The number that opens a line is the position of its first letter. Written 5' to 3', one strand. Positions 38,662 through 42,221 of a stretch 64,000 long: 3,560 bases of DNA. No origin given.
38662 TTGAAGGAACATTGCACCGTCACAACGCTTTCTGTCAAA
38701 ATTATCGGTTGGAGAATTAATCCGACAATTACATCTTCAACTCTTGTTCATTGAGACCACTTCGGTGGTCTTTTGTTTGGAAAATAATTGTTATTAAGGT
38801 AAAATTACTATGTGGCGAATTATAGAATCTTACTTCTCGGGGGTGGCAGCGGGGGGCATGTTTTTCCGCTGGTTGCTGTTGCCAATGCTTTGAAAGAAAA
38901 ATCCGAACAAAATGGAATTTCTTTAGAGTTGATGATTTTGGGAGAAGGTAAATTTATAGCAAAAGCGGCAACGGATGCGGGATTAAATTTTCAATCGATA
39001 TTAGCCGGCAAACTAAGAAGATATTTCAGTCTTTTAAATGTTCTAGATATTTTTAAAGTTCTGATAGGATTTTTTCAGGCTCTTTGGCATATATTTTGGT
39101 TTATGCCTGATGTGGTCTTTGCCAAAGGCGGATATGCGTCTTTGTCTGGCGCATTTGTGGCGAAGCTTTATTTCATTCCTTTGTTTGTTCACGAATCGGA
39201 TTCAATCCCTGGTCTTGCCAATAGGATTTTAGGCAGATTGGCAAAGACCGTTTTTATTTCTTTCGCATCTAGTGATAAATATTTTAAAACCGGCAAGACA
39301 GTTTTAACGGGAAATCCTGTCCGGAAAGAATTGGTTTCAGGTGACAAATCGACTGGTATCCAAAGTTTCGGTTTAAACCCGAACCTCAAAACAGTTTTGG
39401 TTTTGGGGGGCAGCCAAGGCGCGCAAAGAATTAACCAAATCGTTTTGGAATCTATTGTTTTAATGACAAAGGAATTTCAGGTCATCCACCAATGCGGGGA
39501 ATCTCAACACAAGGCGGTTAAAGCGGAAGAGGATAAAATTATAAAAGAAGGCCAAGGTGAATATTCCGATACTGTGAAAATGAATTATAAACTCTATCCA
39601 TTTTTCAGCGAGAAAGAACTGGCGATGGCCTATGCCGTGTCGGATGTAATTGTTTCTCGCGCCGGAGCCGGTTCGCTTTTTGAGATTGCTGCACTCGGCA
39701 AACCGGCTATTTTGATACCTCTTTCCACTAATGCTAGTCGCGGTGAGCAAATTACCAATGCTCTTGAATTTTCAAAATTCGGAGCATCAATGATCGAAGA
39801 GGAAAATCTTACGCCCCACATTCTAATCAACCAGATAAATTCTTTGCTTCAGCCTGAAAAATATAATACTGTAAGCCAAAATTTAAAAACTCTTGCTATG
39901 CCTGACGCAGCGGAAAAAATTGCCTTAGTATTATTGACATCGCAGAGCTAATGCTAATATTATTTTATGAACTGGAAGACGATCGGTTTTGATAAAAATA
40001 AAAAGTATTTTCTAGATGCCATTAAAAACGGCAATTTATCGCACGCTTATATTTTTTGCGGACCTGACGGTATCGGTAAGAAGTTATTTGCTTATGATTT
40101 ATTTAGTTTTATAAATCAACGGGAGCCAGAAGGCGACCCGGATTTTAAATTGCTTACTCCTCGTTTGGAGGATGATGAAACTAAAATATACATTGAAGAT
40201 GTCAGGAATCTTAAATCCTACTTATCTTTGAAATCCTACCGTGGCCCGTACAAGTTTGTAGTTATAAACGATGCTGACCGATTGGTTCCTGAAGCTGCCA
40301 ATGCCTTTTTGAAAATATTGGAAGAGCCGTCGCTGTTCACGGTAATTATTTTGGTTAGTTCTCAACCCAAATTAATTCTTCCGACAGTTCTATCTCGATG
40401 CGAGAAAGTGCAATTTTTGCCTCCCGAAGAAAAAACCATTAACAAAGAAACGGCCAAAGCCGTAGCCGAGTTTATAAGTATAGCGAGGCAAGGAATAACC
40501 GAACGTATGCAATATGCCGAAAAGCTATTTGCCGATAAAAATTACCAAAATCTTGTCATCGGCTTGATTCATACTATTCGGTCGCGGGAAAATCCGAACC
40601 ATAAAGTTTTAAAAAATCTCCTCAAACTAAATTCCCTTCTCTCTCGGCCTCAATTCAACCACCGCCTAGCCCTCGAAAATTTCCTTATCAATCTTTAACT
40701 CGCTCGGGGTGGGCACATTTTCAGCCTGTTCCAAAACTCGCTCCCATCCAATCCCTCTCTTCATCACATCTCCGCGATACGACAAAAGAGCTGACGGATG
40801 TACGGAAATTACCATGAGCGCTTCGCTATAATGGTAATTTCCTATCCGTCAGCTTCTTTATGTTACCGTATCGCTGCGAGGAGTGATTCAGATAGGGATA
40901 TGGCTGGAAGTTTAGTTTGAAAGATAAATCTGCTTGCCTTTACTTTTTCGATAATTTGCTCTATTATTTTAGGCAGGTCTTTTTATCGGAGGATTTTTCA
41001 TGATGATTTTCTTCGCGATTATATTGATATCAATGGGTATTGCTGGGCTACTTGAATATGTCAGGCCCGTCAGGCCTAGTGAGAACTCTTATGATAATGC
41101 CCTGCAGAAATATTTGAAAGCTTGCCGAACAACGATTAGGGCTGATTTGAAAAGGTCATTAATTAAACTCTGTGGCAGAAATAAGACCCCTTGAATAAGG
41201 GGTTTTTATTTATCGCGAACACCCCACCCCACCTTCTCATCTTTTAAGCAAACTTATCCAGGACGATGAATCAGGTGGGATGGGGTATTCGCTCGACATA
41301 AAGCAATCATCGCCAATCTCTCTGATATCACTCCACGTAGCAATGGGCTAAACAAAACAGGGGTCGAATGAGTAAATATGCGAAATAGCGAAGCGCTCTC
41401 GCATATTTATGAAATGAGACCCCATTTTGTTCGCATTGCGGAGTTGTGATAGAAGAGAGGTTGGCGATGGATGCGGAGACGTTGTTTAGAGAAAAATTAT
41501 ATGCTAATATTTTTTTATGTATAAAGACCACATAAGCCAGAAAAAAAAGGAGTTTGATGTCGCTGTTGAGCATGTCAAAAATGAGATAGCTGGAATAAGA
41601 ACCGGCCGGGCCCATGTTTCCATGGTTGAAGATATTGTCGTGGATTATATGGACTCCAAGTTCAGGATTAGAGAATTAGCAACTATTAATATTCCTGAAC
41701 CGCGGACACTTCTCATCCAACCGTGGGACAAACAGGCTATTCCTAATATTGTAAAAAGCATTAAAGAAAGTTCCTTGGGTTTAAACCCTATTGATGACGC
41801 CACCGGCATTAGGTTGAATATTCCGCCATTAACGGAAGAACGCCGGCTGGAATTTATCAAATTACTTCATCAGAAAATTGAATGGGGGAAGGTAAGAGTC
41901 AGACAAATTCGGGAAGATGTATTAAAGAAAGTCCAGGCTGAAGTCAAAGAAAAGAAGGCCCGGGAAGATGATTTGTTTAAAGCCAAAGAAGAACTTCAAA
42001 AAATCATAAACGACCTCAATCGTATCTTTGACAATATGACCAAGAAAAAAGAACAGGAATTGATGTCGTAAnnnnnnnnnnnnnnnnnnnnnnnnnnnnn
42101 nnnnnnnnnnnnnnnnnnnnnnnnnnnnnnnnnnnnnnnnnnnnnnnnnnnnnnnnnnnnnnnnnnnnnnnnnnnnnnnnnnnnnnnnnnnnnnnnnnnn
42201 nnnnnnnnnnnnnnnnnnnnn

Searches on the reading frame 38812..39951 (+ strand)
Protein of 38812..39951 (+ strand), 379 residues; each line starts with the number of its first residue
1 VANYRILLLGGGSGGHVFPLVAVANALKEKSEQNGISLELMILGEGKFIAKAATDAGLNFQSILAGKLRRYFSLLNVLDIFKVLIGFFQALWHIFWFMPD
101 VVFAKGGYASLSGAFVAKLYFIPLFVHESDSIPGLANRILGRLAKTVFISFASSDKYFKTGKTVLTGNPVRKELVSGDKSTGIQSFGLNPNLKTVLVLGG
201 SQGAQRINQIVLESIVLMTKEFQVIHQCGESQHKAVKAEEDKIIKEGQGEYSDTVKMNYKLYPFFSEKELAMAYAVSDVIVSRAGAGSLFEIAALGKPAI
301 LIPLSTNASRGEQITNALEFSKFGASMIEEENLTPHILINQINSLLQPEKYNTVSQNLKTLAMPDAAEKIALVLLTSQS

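Call 10: search_protein_families(library=pfam, proteins=[window:38812-39951:+])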
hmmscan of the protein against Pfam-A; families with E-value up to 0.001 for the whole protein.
window:38812-39951:+ (379 aa): 2 families
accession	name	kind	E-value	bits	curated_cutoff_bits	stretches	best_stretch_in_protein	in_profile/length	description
PF04101.22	Glyco_tran_28_C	-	1.6e-35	123.1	22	1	194-369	1-165/166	Glycosyltransferase family 28 C-terminal domain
PF03033.26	Glyco_transf_28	-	1.8e-28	99.8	26.2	1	6-149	1-139/139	Glycosyltransferase family 28 N-terminal domain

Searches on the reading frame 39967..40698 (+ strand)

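Call 10: search_protein_families(library=pfam, proteins=[window:39967-40698:+])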
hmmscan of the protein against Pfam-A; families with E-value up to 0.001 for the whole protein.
window:39967-40698:+ (243 aa): 2 families
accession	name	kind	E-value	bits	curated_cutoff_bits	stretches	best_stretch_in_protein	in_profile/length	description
PF13177.12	DNA_pol3_delta2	-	6e-34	117.8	27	1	12-152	6-159/161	DNA polymerase III, delta subunit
PF00004.35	AAA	-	2.1e-06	28.6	21.2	1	29-152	2-130/131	ATPase family associated with various cellular activities (AAA)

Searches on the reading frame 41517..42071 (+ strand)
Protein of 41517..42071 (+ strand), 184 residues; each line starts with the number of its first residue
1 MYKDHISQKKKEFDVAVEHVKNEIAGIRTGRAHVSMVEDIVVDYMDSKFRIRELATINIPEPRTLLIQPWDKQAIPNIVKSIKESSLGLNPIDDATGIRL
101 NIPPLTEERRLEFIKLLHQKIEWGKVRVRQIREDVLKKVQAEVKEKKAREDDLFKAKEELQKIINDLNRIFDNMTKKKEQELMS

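Call 10: search_protein_families(library=pfam, proteins=[window:41517-42071:+])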
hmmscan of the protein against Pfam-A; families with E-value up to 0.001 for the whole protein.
window:41517-42071:+ (184 aa): 1 family
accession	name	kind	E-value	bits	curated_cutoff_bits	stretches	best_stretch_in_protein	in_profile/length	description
PF01765.24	RRF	-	3e-51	173.9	29.7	1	21-183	2-164/164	Ribosome recycling factor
